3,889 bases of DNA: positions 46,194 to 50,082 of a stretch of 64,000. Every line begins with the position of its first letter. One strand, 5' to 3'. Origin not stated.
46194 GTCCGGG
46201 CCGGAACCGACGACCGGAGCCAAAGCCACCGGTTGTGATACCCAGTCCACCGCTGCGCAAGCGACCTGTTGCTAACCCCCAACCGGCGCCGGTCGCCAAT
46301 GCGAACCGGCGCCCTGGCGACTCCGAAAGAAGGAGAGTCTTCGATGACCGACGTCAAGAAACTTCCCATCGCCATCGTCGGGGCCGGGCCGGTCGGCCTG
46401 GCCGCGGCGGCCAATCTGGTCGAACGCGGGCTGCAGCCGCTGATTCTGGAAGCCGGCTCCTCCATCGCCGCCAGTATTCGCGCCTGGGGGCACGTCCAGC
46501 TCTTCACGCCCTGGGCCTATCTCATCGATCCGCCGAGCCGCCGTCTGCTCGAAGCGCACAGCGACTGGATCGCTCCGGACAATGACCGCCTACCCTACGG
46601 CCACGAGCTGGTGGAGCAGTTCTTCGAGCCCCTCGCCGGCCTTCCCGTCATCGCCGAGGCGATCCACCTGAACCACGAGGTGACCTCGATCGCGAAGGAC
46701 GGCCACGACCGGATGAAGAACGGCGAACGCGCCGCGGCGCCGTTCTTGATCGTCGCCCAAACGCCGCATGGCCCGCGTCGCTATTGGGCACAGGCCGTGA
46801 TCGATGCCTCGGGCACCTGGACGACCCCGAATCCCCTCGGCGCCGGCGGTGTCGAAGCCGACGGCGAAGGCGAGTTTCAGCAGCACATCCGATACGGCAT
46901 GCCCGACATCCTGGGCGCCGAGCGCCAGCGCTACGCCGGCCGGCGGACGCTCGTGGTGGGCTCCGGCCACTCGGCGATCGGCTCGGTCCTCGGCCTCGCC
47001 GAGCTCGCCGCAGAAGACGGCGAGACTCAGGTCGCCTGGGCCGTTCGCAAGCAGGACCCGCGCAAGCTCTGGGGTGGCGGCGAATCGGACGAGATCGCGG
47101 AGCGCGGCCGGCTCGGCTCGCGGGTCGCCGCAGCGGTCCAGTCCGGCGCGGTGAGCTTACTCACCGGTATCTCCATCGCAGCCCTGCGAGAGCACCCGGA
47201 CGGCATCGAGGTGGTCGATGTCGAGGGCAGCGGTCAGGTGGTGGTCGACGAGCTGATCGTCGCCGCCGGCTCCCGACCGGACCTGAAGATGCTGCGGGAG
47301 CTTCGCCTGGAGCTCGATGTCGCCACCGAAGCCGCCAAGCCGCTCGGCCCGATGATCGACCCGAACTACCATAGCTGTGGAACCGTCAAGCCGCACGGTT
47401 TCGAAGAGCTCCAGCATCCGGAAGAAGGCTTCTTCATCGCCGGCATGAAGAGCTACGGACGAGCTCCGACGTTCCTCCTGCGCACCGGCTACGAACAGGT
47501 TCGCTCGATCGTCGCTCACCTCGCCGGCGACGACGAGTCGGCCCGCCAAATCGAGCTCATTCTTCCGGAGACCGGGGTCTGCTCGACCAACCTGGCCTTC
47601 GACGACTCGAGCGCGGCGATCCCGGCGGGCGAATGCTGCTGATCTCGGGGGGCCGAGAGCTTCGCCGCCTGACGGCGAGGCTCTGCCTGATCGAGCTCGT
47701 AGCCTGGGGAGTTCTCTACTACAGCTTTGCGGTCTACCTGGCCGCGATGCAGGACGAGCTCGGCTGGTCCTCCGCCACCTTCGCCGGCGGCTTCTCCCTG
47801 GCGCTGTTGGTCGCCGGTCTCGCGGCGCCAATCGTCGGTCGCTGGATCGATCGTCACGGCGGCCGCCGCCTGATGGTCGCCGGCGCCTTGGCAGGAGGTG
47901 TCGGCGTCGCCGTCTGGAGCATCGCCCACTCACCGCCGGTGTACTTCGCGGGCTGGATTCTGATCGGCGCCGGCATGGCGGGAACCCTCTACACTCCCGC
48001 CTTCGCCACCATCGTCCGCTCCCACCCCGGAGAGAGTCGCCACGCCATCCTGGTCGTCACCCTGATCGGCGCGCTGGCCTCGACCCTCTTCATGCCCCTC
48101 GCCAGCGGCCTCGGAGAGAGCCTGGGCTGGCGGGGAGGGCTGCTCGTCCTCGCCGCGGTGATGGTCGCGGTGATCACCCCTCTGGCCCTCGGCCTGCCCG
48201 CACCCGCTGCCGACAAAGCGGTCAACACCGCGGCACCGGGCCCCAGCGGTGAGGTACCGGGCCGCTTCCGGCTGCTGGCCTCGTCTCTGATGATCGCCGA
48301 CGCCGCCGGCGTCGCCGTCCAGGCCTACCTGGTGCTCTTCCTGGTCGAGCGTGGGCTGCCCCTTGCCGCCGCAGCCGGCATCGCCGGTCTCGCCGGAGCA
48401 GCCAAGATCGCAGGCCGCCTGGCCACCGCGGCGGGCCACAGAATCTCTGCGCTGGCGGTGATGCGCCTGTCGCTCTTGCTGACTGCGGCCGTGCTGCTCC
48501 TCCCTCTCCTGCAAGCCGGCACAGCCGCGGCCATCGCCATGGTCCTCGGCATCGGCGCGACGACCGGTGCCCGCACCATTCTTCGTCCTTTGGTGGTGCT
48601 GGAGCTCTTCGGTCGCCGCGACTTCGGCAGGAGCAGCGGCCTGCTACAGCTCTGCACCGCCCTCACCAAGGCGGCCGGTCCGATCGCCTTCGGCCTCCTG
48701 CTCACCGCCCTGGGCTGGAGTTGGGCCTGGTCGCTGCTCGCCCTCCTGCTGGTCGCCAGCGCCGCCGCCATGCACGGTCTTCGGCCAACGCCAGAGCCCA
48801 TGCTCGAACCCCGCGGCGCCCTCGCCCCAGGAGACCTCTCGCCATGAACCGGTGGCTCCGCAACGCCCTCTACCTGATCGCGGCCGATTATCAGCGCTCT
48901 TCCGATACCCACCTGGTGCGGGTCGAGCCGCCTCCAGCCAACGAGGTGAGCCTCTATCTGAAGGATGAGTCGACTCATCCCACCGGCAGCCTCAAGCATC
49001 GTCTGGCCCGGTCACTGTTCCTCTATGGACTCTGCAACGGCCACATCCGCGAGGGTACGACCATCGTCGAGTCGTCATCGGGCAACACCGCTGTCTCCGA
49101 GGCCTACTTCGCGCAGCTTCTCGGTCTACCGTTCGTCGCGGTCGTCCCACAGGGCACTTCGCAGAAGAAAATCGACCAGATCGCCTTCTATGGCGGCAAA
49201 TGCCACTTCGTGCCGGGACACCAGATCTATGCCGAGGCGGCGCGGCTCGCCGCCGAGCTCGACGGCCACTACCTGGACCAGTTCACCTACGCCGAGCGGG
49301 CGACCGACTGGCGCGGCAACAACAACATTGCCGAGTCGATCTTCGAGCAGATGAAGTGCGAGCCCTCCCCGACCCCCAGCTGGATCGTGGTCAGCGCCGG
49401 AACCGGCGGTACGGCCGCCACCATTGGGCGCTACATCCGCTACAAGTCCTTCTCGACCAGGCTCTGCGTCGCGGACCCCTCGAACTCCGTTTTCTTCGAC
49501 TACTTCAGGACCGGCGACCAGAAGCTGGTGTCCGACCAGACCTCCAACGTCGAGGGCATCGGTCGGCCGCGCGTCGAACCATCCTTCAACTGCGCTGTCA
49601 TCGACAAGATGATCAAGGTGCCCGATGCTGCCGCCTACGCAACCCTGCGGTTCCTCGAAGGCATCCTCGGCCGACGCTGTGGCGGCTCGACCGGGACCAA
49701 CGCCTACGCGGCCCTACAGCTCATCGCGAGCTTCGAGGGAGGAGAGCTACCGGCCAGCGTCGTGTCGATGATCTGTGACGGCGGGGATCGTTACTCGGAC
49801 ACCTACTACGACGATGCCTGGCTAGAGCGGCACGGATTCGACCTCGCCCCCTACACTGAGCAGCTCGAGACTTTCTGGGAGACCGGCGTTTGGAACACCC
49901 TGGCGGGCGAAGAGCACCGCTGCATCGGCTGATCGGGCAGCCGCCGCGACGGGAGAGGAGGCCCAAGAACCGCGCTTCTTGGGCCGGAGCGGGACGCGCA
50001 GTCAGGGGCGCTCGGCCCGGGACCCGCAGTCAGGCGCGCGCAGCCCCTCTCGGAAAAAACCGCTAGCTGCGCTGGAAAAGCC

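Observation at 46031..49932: Compact operon: Cys-rich 70-aa peptide, YpdA/FMO-like flavoprotein ending in Cys-Cys, MFS exporter and CysK-family PLP enzyme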

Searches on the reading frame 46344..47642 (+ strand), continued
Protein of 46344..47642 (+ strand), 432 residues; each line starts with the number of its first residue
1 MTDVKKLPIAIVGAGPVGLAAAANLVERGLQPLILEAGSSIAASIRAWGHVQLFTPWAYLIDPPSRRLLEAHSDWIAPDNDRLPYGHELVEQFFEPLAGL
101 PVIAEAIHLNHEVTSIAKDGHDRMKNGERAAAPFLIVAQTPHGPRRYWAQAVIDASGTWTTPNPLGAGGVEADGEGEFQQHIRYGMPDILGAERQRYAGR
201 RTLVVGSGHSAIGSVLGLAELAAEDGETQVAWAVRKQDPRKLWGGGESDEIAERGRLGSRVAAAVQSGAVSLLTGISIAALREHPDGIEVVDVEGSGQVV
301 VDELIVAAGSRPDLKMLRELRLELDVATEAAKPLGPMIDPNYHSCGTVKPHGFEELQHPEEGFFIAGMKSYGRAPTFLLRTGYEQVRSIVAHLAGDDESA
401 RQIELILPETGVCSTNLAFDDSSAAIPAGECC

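Call 102: search_protein_families(library=pfam, proteins=[L033:5398-5886:+, L065:5435-5881:+, L081:2304-2804:+, L095:5176-5676:+, L023:735-1196:+, L046:763-1290:+, L056:5135-6001:+, L038:2451-2801:+, L003:1646-2062:+, L080:2182-2694:+], max_evalue=0.001)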
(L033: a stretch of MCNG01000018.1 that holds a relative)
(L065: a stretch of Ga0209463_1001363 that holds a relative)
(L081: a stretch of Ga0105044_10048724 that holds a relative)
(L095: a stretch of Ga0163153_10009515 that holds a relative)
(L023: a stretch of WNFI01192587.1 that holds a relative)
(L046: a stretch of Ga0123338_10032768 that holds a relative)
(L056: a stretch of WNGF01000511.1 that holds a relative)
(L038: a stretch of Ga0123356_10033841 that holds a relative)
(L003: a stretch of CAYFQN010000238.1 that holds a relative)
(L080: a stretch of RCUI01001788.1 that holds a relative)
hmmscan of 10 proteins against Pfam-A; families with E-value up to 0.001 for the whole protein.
L033:5398-5886:+ (163 aa): 5 families
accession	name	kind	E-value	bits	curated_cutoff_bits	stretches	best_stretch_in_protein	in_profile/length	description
PF12802.13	MarR_2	-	5e-14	52.6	27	1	38-97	1-61/61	MarR family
PF01047.28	MarR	-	1.9e-13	50.5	24.6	1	43-98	4-59/59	MarR family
PF13463.12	HTH_27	-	1.5e-07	32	22.2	1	46-106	7-68/68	Winged helix DNA-binding domain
PF01978.25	TrmB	-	7.3e-07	29.4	25.6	1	40-92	6-58/68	Sugar-specific transcriptional regulator TrmB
PF09339.16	HTH_IclR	-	1.5e-05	25.1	22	1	54-88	16-50/52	IclR helix-turn-helix domain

L065:5435-5881:+ (149 aa): 5 families
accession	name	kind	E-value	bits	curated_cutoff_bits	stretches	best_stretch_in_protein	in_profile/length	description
PF12802.13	MarR_2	-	3.3e-10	40.4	27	1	30-88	2-61/61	MarR family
PF01047.28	MarR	-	3.7e-10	40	24.6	1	31-88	1-58/59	MarR family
PF13463.12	HTH_27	-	2e-06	28.4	22.2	1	37-97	7-68/68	Winged helix DNA-binding domain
PF25212.1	HVO_A0114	-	0.00038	20.6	27.6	1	37-81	26-70/84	HVO_A0114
PF13412.12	HTH_24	-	0.00075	19.5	21.9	0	38-78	8-48/48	Winged helix-turn-helix DNA-binding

L081:2304-2804:+ (167 aa): 3 families
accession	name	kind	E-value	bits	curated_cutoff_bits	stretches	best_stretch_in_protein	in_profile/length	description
PF01047.28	MarR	-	1.9e-10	40.9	24.6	1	38-94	2-58/59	MarR family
PF12802.13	MarR_2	-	4.6e-10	39.9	27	1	36-94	2-61/61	MarR family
PF13463.12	HTH_27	-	8.6e-05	23.2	22.2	1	40-103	4-68/68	Winged helix DNA-binding domain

L095:5176-5676:+ (167 aa): 2 families
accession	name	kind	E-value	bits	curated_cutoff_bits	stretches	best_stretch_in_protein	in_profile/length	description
PF01047.28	MarR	-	3.8e-09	36.7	24.6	1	39-94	3-58/59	MarR family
PF12802.13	MarR_2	-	1.2e-08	35.4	27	1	39-94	5-61/61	MarR family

L023:735-1196:+ (154 aa): 4 families
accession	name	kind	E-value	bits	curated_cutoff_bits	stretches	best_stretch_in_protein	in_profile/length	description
PF00583.31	Acetyltransf_1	-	2.2e-11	44.5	20.7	1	18-121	14-116/116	Acetyltransferase (GNAT) family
PF13302.13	Acetyltransf_3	-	2.9e-08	35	25.4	1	14-122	24-138/138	Acetyltransferase (GNAT) domain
PF13420.13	Acetyltransf_4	-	9.1e-06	26.2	24.3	1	11-141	21-154/155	Acetyltransferase (GNAT) domain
PF13508.13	Acetyltransf_7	-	1.1e-05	26.1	27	1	37-123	5-84/84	Acetyltransferase (GNAT) domain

L046:763-1290:+ (176 aa): 5 families
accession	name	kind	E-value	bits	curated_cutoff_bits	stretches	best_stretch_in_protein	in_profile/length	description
PF13420.13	Acetyltransf_4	-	9.2e-16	58.7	24.3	1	4-156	1-154/155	Acetyltransferase (GNAT) domain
PF00583.31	Acetyltransf_1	-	3.6e-15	56.7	20.7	1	33-136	19-116/116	Acetyltransferase (GNAT) family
PF13302.13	Acetyltransf_3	-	2.5e-11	44.9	25.4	1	3-137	3-138/138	Acetyltransferase (GNAT) domain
PF13508.13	Acetyltransf_7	-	2.3e-10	41.2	27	1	52-138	5-84/84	Acetyltransferase (GNAT) domain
PF13673.13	Acetyltransf_10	-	2.1e-05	25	23.6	1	28-140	11-111/128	Acetyltransferase (GNAT) domain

L056:5135-6001:+ (289 aa): 12 families
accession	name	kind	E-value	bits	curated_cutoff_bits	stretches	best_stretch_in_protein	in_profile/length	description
PF13847.12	Methyltransf_31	-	1.3e-35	122.7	27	1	85-231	2-145/145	Methyltransferase domain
PF08241.18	Methyltransf_11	-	1.6e-22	80.4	21.2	1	91-189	1-94/95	Methyltransferase domain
PF13649.12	Methyltransf_25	-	1.3e-21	77.5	27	1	90-186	1-97/97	Methyltransferase domain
PF01209.24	Ubie_methyltran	-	7e-17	62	20.1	1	84-192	45-153/233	ubiE/COQ5 methyltransferase family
PF08242.18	Methyltransf_12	-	4.9e-12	46.9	30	1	91-188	1-98/98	Methyltransferase domain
PF13489.12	Methyltransf_23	-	8.5e-11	42.3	27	1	80-233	16-160/164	Methyltransferase domain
PF05148.21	Methyltransf_8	-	3.7e-07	30.7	27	1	144-193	111-159/219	Hypothetical methyltransferase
PF01135.25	PCMT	-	2.3e-06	28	20.3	1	80-187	67-168/210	Protein-L-isoaspartate(D-aspartate) O-methyltransferase (PCMT)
PF06325.19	PrmA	-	3.1e-06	27.4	22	1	84-194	159-262/296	Ribosomal protein L11 methyltransferase (PrmA)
PF20922.3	Anamorsin_N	-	3.4e-05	24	27.1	1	146-206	42-104/163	Anamorsin, N-terminal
PF05175.20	MTS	-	4.6e-05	23.6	23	1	87-190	32-138/170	Methyltransferase small domain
PF00891.24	Methyltransf_2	-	0.00014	21.7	22.3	1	84-233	60-210/210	O-methyltransferase domain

L038:2451-2801:+ (117 aa): 6 families
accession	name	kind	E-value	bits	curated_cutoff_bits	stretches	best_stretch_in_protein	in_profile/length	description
PF12840.13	HTH_20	-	1.3e-12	47.9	27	1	13-64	1-50/51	Helix-turn-helix domain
PF01022.26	HTH_5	-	6.7e-07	29.5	22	1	17-62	3-45/47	Bacterial regulatory protein, arsR family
PF24038.1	DUF7347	-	9.8e-06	26.2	27.6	1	10-65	5-60/77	Domain of unknown function (DUF7347)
PF09339.16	HTH_IclR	-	1.9e-05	24.8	22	1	26-65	12-51/52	IclR helix-turn-helix domain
PF12802.13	MarR_2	-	0.00024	21.6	27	1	17-68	6-56/61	MarR family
PF13412.12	HTH_24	-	0.00035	20.5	21.9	1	15-62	2-47/48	Winged helix-turn-helix DNA-binding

L003:1646-2062:+ (139 aa): 2 families
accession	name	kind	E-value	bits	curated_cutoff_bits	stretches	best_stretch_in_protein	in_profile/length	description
PF13411.12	MerR_1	-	5.7e-16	58.8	21.6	1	55-119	3-66/69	MerR HTH family regulatory protein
PF00376.29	MerR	-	7.9e-12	45.2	28.2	1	55-91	2-38/38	MerR family regulatory protein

L080:2182-2694:+ (171 aa): 5 families
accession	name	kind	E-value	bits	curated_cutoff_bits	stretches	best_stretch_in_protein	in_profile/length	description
PF00583.31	Acetyltransf_1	-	5.4e-14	52.9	20.7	1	28-134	15-116/116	Acetyltransferase (GNAT) family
PF13420.13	Acetyltransf_4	-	1.3e-10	41.9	24.3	1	3-153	1-153/155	Acetyltransferase (GNAT) domain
PF13508.13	Acetyltransf_7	-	1.1e-09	39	27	1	49-135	3-83/84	Acetyltransferase (GNAT) domain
PF13302.13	Acetyltransf_3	-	1.5e-07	32.6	25.4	1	3-135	4-138/138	Acetyltransferase (GNAT) domain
PF13673.13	Acetyltransf_10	-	0.00072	20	23.6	1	82-138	56-111/128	Acetyltransferase (GNAT) domain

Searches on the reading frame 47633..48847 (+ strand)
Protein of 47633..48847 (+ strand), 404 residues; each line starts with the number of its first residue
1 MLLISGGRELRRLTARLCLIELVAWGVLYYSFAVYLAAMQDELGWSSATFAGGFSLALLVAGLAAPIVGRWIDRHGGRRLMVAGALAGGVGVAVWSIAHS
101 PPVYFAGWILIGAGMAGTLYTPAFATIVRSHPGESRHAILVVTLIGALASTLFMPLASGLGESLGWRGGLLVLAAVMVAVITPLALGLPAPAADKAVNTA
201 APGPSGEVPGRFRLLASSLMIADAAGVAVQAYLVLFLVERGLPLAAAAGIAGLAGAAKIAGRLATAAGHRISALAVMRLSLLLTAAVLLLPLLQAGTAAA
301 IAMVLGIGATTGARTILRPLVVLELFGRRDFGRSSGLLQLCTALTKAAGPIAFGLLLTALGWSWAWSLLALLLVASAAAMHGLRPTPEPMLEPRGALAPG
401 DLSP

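Call 3: search_protein_families(library=pfam, proteins=[window:47633-48847:+], max_evalue=0.01)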
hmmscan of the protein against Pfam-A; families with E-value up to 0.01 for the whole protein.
window:47633-48847:+ (404 aa): 1 family
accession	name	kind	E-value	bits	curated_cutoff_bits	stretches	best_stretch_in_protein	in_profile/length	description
PF07690.21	MFS_1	-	2.5e-29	102.7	33.4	2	29-309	12-306/347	Major Facilitator Superfamily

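Call 4: search_protein_families(library=ncbifam, proteins=[window:47633-48847:+], max_evalue=0.01)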
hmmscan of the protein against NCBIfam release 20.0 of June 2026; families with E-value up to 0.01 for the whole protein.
window:47633-48847:+ (404 aa): 8 families
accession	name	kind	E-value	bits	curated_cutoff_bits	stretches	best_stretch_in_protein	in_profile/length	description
NF033733.1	MFS_ArsK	equivalog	1.3e-43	149.3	400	1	16-380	7-381/388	arsenite efflux MFS transporter ArsK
NF049980.1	SfMCT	equivalog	5.6e-23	81.2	320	1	25-359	15-364/378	L-lactate MFS transporter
TIGR00890.1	2A0111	subfamily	2e-18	66.5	374.85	1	27-378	17-376/377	oxalate/formate antiport family MFS transporter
NF038246.1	bile_salt_MFS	equivalog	6.3e-09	35.2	400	2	270-374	289-394/408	conjugated bile salt MFS transporter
TIGR04259.1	oxa_formateAnti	equivalog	1.4e-08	34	335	1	22-198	12-187/405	oxalate/formate MFS antiporter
TIGR00892.1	2A0113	subfamily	1.4e-06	27.3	586.1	1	32-193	38-199/455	monocarboxylate transporter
NF007782.0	PRK10473.1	subfamily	0.00071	18.7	417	1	33-146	23-134/394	MdtL family multidrug efflux MFS transporter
TIGR00880.1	2_A_01_02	superfamily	0.0055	16.8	131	1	63-182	13-132/141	multidrug resistance protein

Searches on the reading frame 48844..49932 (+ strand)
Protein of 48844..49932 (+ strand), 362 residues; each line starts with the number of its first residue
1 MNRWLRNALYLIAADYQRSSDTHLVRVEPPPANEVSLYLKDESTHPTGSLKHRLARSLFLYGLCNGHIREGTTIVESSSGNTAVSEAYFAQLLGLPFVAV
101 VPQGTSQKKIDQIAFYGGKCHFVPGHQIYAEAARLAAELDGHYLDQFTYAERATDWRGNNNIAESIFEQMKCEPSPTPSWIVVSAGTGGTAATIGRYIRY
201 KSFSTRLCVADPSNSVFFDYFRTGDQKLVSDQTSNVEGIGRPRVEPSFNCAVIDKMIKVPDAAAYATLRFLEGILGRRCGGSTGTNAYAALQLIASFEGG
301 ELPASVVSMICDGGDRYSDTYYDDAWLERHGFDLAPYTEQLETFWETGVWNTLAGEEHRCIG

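Call 3: search_protein_families(library=pfam, proteins=[window:48844-49932:+], max_evalue=0.01)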
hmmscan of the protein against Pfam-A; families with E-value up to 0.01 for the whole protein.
window:48844-49932:+ (362 aa): 1 family
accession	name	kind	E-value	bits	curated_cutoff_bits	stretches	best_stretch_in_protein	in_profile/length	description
PF00291.31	PALP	-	6.2e-51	173.9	35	1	21-312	7-295/295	Pyridoxal-phosphate dependent enzyme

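Call 4: search_protein_families(library=ncbifam, proteins=[window:48844-49932:+], max_evalue=0.01)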
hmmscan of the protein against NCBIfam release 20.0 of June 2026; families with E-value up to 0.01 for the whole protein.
window:48844-49932:+ (362 aa): 35 families (the best 25 are shown)
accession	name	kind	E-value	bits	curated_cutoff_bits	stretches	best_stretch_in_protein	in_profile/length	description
NF052478.1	CystDsulMYC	equivalog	8.9e-162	538.4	600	1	4-351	2-354/354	L-cysteine desulfhydrase Cds1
NF007989.0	PRK10717.1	equivalog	5.5e-44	150.6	387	1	21-337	14-332/334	cysteine synthase A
TIGR03945.1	PLP_SbnA_fam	equivalog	3.1e-40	138.1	349.95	1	20-327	6-304/304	2,3-diaminopropionate biosynthesis protein SbnA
TIGR01136.1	cysKM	subfamily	1.1e-36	126.7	344.15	1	21-319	7-295/299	cysteine synthase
TIGR01137.1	cysta_beta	equivalog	9.8e-36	123.4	510.25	1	21-337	11-325/457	cystathionine beta-synthase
TIGR01139.1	cysK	equivalog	8.3e-32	110.6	350.95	1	21-320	7-295/298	cysteine synthase A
TIGR01138.1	cysM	equivalog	4.2e-31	108.6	394.2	1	21-319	8-286/290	cysteine synthase B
NF053679.1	CysteaSynCapA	equivalog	5.7e-29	100.9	600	1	36-332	32-329/329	cysteate synthase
NF008735.0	PRK11761.1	equivalog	1.3e-26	93.6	413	1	22-320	13-291/296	cysteine synthase CysM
NF006390.0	PRK08639.1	equivalog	1.7e-13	50.4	421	1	34-216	39-216/418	threonine ammonia-lyase IlvA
NF005292.0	PRK06815.1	equivalog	1.8e-13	50.2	371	1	34-217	35-209/320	threonine/serine dehydratase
NF004170.0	PRK05638.1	equivalog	1.8e-12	46.6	421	1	22-194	67-228/442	threonine synthase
NF006094.0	PRK08246.1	subfamily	8.6e-12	45.1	331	1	21-198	23-189/310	serine/threonine dehydratase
TIGR02079.1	THD1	equivalog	1.3e-11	43.9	440.55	1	34-214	30-206/410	threonine ammonia-lyase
NF004996.0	PRK06381.1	equivalog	2.1e-10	40.1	266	1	33-195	29-184/319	threonine synthase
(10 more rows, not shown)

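Call 86: search_solved_structures(query=window:48844-49929:+, max_evalue=1e-10)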
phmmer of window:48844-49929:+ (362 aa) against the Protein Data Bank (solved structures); distinct sequences matched with E-value up to 1e-10: 80 (the best 60 are shown).
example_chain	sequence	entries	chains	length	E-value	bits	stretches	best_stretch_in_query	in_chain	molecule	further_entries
6z3s_D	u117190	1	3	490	1.1e-25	94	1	34-333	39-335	Cystathionine beta-synthase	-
6xwl_F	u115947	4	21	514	1.2e-25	93.9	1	34-333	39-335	Cystathionine beta-synthase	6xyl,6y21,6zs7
5jjc_A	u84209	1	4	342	8.8e-25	91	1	23-333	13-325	Cysteine synthase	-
5d87_A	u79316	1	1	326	1.4e-24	90.4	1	34-329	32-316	Probable siderophore biosynthesis protein SbnA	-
5ohx_A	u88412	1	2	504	1.9e-24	89.9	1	34-345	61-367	Cystathionine beta-synthase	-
5jis_A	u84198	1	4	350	3.7e-24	89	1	23-334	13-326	Cysteine synthase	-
5d86_A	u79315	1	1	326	8.1e-24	87.9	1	34-329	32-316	Probable siderophore biosynthesis protein SbnA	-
5i7w_A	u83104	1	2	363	9.7e-24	87.6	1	22-333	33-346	Cysteine synthase A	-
5d84_A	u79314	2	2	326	1.1e-23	87.4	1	34-329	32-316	Probable siderophore biosynthesis protein SbnA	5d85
3pc2_A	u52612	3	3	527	4e-23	85.6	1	24-347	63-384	CG1753, isoform A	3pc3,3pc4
9sqq_A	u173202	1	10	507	8.1e-23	84.6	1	34-346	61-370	Cystathionine beta-synthase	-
9shm_A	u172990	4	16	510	8.3e-23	84.5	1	34-346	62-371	Cystathionine beta-synthase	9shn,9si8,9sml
1jbq_A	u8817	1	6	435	8.9e-23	84.4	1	34-344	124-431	CYSTATHIONINE BETA-SYNTHASE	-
4l0d_A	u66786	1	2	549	1e-22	84.2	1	34-346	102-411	Cystathionine beta-synthase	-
4l3v_B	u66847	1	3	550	1e-22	84.2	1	34-346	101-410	Cystathionine beta-synthase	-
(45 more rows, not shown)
